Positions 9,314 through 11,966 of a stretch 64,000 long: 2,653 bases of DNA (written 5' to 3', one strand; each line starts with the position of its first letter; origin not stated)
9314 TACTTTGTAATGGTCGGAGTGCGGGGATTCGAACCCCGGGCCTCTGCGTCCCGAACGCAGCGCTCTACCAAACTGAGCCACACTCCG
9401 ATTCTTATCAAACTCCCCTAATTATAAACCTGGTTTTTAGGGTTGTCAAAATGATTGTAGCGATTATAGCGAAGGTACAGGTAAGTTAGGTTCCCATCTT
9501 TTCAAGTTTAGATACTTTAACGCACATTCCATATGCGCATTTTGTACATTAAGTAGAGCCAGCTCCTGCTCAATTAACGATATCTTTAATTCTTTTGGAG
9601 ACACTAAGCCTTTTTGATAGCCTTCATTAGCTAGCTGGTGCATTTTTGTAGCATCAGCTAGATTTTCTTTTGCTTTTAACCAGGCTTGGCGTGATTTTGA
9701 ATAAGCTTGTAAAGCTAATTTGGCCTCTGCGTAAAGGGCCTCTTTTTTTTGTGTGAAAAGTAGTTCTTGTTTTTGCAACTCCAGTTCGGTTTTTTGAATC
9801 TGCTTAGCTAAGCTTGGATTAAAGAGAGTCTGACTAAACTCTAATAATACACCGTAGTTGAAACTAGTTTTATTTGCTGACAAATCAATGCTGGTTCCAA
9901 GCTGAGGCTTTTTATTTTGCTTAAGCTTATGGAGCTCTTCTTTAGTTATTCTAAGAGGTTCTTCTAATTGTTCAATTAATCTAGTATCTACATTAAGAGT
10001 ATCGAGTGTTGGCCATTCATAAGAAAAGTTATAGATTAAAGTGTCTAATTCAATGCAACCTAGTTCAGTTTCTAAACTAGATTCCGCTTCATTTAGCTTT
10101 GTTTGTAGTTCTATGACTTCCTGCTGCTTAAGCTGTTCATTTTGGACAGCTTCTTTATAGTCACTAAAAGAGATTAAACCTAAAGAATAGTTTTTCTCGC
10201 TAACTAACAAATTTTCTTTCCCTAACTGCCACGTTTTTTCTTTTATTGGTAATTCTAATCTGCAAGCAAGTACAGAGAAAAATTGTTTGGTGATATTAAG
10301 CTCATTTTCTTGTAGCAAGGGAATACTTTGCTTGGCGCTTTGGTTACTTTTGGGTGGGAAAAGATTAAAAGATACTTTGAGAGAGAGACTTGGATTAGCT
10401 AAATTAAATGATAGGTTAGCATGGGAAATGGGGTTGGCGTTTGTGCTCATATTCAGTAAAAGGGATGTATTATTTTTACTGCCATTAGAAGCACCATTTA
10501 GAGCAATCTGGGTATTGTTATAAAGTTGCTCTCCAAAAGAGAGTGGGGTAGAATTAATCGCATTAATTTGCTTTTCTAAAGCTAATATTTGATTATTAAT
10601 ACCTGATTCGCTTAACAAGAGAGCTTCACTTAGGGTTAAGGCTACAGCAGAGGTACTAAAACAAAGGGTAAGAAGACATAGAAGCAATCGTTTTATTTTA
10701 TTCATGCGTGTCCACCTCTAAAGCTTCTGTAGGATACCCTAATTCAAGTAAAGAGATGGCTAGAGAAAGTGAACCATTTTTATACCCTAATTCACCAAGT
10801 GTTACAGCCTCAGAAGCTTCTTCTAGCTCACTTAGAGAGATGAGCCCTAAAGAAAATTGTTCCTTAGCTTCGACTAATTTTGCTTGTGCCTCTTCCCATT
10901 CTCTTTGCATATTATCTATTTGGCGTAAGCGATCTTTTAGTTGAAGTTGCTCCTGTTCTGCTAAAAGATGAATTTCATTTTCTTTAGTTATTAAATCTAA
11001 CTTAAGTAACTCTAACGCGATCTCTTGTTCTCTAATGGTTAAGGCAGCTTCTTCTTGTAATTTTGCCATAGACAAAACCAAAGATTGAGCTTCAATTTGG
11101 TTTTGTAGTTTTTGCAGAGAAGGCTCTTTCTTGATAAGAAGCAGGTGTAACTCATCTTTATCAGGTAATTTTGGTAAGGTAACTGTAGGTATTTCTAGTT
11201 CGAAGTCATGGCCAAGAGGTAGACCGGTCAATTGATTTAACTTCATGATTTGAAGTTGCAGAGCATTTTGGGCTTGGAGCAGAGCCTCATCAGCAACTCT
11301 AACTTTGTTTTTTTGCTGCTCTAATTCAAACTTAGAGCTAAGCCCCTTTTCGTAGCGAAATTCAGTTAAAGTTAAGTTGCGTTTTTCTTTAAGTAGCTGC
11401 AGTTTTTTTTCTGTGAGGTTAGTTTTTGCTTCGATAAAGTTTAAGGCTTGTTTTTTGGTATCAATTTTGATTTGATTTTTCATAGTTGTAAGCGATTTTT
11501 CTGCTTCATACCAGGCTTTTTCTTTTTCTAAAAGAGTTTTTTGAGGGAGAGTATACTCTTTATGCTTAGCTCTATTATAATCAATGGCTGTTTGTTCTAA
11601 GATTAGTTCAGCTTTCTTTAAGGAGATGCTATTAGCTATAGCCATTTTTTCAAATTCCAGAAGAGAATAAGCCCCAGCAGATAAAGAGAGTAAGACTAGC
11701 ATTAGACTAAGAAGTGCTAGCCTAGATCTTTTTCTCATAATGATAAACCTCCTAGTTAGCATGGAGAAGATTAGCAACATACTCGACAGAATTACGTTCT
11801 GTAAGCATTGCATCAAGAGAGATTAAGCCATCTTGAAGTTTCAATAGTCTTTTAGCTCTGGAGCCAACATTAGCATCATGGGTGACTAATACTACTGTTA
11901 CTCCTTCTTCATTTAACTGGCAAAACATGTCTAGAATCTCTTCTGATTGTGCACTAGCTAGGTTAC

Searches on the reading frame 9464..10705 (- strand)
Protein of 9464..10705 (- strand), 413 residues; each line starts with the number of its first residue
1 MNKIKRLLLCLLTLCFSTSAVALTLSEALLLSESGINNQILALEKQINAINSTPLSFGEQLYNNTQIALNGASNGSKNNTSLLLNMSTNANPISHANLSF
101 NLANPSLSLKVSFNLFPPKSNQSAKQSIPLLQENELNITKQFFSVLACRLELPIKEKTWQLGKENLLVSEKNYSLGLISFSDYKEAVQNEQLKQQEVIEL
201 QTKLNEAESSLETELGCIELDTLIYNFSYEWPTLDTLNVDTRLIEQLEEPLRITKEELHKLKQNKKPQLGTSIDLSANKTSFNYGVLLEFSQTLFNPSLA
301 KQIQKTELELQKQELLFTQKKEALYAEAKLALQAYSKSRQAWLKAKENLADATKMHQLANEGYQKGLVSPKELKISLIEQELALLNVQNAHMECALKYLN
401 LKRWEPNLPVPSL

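Call 22: find_encoding_contigs(protein=window:9464-10705:-, flank=10000, max_places=1)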
Protein window:9464-10705:- (413 aa): 10 contigs read that carry it; 1 place shown.
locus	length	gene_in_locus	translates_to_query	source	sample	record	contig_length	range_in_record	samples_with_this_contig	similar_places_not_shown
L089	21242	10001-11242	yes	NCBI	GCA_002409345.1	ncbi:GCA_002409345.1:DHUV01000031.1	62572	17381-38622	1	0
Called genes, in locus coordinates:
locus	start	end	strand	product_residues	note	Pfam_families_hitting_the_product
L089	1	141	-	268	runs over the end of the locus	PF02811:PHP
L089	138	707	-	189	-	PF01613:Flavin_Reduct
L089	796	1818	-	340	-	PF01408:GFO_IDH_MocA, PF03447:NAD_binding_3, PF02894:GFO_IDH_MocA_C, PF22685:Gal80p_C-like (faint), PF22725:GFO_IDH_MocA_C3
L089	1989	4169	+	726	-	PF00989:PAS (faint), PF08448:PAS_4, PF13426:PAS_9, PF13188:PAS_8 (weak), PF00990:GGDEF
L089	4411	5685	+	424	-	PF12704:MacB_PCD, PF02687:FtsX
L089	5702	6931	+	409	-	PF12704:MacB_PCD, PF02687:FtsX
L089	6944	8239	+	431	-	PF00364:Biotin_lipoyl (faint), PF25917:BSH_RND (faint), PF25973:BSH_CzcB (weak), PF25984:BSH_YknX (faint), PF25989:YknX_C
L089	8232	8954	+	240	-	PF00005:ABC_tran, PF13304:AAA_21 (faint)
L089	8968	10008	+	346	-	-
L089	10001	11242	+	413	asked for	-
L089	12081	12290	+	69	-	-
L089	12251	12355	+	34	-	-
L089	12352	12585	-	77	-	-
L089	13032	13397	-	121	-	-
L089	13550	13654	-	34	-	-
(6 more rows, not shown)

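Call 53: search_protein_families(library=pfam, proteins=[window:9467-10705:-], max_evalue=0.1)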
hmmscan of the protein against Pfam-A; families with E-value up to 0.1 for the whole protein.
window:9467-10705:- (413 aa): 1 family
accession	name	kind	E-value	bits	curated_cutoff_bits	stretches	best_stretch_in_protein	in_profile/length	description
PF02321.23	OEP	-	1.1e-12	48.6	22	1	246-399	17-183/187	Outer membrane efflux protein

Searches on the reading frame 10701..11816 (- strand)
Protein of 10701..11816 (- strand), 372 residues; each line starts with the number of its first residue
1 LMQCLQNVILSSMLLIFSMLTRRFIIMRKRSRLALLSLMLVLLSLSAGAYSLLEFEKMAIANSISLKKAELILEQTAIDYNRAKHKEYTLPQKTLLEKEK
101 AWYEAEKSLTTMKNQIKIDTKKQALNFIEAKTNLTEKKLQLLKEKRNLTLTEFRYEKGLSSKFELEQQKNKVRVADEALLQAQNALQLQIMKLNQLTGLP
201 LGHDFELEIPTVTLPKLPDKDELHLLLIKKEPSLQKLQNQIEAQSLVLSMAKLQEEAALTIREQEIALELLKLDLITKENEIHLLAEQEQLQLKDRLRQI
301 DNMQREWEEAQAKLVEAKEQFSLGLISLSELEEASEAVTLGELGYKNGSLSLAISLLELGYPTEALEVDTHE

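Call 53: search_protein_families(library=pfam, proteins=[window:10701-11816:-], max_evalue=0.1)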
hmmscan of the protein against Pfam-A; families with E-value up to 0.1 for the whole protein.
window:10701-11816:- (372 aa): 1 family
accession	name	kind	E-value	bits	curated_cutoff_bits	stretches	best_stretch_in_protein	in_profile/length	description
PF02321.23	OEP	-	5.8e-08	33.2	22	1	104-198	93-187/187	Outer membrane efflux protein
